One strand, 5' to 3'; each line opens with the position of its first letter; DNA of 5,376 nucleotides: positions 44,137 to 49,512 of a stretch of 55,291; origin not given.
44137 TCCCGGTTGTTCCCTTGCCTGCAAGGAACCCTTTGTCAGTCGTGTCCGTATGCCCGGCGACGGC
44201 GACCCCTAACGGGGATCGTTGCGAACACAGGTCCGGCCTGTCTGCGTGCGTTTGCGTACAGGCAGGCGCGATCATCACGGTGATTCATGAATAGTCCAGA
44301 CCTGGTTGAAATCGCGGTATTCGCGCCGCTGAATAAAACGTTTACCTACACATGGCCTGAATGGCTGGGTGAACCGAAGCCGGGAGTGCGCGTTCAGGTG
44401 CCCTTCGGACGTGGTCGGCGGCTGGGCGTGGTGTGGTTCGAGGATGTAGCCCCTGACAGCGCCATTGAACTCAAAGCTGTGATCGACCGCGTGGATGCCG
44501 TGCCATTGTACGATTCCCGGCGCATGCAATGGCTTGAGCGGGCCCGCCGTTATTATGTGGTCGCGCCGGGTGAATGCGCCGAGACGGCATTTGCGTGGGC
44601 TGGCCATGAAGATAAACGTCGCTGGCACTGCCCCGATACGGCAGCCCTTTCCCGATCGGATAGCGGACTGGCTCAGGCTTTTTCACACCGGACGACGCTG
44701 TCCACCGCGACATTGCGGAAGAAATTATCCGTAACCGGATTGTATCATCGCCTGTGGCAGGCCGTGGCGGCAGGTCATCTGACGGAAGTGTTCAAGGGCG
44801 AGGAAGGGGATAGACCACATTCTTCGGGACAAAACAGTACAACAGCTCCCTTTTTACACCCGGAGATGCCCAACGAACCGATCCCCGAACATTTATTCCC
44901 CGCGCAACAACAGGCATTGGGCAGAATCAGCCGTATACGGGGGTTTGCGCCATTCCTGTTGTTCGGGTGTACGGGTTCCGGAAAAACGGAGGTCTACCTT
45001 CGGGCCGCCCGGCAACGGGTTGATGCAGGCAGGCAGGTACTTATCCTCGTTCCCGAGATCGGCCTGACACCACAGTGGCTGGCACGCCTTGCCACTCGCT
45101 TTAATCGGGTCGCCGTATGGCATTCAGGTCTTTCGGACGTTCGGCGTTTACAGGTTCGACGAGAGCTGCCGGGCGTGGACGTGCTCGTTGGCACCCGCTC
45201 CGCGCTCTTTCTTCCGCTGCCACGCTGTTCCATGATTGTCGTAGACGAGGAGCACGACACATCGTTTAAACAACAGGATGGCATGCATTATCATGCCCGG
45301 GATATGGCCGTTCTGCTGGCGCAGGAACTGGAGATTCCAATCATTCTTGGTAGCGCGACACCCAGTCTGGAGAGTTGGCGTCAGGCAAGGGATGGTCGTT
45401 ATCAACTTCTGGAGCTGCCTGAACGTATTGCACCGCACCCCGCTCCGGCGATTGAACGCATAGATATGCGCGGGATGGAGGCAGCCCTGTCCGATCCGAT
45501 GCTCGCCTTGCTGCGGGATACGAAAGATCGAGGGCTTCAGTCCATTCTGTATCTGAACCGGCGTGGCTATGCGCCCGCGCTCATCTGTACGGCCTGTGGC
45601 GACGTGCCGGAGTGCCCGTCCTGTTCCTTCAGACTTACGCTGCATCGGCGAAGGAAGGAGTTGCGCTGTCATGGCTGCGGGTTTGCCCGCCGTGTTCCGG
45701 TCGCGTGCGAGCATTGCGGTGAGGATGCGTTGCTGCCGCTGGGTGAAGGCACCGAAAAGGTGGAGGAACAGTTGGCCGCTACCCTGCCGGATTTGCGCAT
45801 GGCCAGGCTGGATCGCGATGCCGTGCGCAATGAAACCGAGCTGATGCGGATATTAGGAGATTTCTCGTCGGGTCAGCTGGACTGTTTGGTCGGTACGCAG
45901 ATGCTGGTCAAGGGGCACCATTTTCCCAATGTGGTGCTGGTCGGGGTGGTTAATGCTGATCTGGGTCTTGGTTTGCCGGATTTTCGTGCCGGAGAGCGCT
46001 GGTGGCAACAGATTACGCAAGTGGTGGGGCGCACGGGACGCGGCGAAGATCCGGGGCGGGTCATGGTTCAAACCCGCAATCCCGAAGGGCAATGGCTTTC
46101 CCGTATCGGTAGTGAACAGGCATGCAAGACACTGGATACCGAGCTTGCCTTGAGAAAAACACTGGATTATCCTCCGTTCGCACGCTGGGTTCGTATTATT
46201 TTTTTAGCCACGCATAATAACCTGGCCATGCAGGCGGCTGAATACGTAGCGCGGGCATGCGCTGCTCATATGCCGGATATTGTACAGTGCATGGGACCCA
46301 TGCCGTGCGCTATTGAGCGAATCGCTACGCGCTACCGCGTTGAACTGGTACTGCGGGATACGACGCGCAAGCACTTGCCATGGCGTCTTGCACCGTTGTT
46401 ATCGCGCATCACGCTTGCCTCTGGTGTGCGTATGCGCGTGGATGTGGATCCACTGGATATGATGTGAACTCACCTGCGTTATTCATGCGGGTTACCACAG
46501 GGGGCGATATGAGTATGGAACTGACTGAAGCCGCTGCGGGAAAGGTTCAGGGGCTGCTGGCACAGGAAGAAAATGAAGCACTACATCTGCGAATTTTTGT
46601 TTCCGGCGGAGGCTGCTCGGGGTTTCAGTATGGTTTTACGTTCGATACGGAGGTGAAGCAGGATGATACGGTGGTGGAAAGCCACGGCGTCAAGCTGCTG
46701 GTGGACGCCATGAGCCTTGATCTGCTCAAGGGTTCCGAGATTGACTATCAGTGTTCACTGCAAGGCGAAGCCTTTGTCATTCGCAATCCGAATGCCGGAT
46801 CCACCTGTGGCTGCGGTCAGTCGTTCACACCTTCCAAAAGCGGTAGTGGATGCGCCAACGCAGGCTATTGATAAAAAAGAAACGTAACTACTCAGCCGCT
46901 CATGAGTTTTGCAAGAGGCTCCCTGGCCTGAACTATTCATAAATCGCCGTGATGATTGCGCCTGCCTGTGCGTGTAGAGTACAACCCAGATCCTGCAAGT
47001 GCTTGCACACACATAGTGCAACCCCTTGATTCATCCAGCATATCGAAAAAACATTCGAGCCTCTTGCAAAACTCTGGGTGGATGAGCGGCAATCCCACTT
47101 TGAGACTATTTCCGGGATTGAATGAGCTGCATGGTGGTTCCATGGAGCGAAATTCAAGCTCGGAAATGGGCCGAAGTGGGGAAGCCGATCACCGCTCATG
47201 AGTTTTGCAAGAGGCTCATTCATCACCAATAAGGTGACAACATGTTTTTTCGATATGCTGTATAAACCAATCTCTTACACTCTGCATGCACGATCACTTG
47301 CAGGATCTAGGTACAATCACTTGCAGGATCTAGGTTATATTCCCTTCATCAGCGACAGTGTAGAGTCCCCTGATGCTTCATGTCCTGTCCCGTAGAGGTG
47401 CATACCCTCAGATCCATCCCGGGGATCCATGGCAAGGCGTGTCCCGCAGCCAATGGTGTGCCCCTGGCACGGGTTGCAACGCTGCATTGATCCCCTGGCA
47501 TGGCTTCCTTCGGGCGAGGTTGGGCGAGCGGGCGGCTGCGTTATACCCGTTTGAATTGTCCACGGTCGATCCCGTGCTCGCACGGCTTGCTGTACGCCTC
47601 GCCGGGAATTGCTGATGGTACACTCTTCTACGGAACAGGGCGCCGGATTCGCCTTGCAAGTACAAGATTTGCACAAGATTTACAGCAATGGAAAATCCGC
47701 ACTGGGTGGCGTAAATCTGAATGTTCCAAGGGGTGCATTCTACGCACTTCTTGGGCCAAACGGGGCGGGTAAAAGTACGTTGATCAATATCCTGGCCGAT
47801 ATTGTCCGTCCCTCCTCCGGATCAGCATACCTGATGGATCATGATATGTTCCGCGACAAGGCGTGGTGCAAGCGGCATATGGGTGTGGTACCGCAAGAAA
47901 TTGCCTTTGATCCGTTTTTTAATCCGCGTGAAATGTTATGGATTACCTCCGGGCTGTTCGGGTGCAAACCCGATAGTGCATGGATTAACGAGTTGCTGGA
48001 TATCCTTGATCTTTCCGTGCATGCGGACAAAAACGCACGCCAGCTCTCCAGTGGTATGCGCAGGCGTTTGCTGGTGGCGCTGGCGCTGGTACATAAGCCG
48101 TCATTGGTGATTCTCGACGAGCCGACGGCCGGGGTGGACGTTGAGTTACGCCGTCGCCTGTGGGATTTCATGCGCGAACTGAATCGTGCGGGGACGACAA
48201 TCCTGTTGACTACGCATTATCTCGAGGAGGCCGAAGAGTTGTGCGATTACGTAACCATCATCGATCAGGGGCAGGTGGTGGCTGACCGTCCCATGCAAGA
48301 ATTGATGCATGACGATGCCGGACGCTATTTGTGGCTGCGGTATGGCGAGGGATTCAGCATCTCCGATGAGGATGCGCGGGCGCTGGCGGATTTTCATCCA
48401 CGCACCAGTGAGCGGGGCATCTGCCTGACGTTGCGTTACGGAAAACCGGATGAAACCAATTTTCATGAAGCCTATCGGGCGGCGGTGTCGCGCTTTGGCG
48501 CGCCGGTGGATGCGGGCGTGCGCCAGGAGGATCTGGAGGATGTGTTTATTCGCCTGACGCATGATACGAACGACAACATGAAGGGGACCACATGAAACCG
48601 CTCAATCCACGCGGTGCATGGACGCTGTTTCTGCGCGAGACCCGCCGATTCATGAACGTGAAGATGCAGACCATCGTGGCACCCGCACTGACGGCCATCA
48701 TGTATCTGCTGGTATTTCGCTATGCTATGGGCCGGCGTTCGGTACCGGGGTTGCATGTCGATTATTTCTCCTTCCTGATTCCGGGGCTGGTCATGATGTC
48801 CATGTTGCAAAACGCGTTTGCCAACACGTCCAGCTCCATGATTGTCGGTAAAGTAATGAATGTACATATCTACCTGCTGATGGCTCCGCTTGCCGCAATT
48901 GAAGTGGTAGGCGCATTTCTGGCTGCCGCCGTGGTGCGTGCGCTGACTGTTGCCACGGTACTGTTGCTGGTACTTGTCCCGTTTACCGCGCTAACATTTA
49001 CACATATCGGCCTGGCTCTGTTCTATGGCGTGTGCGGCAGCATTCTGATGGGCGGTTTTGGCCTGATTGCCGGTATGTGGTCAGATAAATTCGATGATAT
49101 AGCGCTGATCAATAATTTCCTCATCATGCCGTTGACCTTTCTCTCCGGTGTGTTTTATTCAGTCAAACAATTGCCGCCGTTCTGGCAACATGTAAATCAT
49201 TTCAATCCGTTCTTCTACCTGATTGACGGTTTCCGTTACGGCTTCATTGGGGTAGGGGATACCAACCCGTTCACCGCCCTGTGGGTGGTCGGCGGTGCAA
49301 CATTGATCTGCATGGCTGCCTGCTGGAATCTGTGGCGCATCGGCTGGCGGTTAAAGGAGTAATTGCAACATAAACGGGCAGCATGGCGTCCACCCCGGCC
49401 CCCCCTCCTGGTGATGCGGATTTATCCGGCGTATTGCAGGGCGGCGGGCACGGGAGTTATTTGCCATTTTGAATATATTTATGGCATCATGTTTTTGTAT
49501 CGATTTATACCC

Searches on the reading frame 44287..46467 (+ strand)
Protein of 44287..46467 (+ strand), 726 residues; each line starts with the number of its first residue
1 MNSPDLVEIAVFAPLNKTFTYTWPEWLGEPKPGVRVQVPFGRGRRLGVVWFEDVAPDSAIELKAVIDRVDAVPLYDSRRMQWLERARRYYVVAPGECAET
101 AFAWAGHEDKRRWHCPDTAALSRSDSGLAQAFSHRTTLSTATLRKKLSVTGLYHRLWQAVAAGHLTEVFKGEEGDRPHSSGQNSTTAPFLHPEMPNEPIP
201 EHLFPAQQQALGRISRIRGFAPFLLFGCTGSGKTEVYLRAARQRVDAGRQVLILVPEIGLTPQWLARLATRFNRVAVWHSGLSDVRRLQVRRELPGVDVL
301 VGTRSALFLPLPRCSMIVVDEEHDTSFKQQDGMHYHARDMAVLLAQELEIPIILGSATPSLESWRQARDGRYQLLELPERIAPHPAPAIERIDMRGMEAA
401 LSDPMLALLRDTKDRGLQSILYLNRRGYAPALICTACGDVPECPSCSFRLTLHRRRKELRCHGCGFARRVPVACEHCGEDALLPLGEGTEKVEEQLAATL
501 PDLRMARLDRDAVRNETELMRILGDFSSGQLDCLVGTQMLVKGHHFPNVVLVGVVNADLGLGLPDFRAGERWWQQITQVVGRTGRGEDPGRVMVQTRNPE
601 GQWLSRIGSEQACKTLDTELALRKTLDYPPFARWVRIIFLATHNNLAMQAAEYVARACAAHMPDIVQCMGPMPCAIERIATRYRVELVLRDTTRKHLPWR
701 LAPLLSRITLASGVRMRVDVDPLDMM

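Call 57: search_protein_families(library=pfam, proteins=[window:44287-46467:+], max_evalue=0.001)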
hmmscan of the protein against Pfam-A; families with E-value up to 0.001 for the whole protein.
window:44287-46467:+ (726 aa): 6 families
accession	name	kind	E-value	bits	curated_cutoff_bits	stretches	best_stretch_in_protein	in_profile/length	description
PF00270.35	DEAD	-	8.7e-19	68.3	26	1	205-362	2-162/167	DEAD/DEAH box helicase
PF17764.6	PriA_3primeBD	-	1.4e-18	66.9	22.7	1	8-101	1-94/96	3'DNA-binding domain (3'BD)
PF18074.6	PriA_C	-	1.7e-16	61.2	26.9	1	630-722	1-95/95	Primosomal protein N C-terminal domain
PF04851.21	ResIII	-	1.3e-10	41.9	22.5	1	203-360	4-163/164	Type III restriction enzyme, res subunit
PF18319.7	Zn_ribbon_PriA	-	4.4e-08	33.4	26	1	443-469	1-27/27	PriA DNA helicase Cys-rich region (CRR) domain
PF00271.37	Helicase_C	-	1.1e-05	26.1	23.5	1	492-585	28-108/110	Helicase conserved C-terminal domain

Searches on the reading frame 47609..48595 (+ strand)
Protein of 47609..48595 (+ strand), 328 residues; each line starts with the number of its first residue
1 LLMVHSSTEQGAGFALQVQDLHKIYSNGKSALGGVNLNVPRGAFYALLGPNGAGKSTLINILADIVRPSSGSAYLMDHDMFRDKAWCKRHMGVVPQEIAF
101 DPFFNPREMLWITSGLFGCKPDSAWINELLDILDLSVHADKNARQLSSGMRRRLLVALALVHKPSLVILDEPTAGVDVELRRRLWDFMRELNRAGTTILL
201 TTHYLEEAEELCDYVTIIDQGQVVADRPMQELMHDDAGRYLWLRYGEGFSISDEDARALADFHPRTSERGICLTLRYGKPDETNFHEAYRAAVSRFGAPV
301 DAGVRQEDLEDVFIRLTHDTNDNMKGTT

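Call 57: search_protein_families(library=pfam, proteins=[window:47609-48595:+], max_evalue=0.001)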
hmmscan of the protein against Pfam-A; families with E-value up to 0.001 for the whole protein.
window:47609-48595:+ (328 aa): 3 families
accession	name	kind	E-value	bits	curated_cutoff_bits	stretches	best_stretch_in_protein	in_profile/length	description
PF00005.33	ABC_tran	-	1.6e-28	100.4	25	1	33-174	2-137/137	ABC transporter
PF13304.12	AAA_21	-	1.3e-18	68.5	27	2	142-203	234-298/304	AAA domain, putative AbiEii toxin, Type IV TA system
PF02463.25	SMC_N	-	0.00077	19.4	40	0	43-60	25-42/220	RecF/RecN/SMC N terminal domain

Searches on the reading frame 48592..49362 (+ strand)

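Call 57: search_protein_families(library=pfam, proteins=[window:48592-49362:+], max_evalue=0.001)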
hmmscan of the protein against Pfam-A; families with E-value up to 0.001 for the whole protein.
window:48592-49362:+ (256 aa): 2 families
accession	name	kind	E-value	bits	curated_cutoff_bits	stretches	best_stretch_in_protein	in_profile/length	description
PF01061.29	ABC2_membrane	-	5.2e-30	105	26.9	1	10-218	4-210/211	ABC-2 type transporter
PF12698.13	ABC2_membrane_3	-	5.3e-10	39.3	31.6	1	58-241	160-342/347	ABC-2 family transporter protein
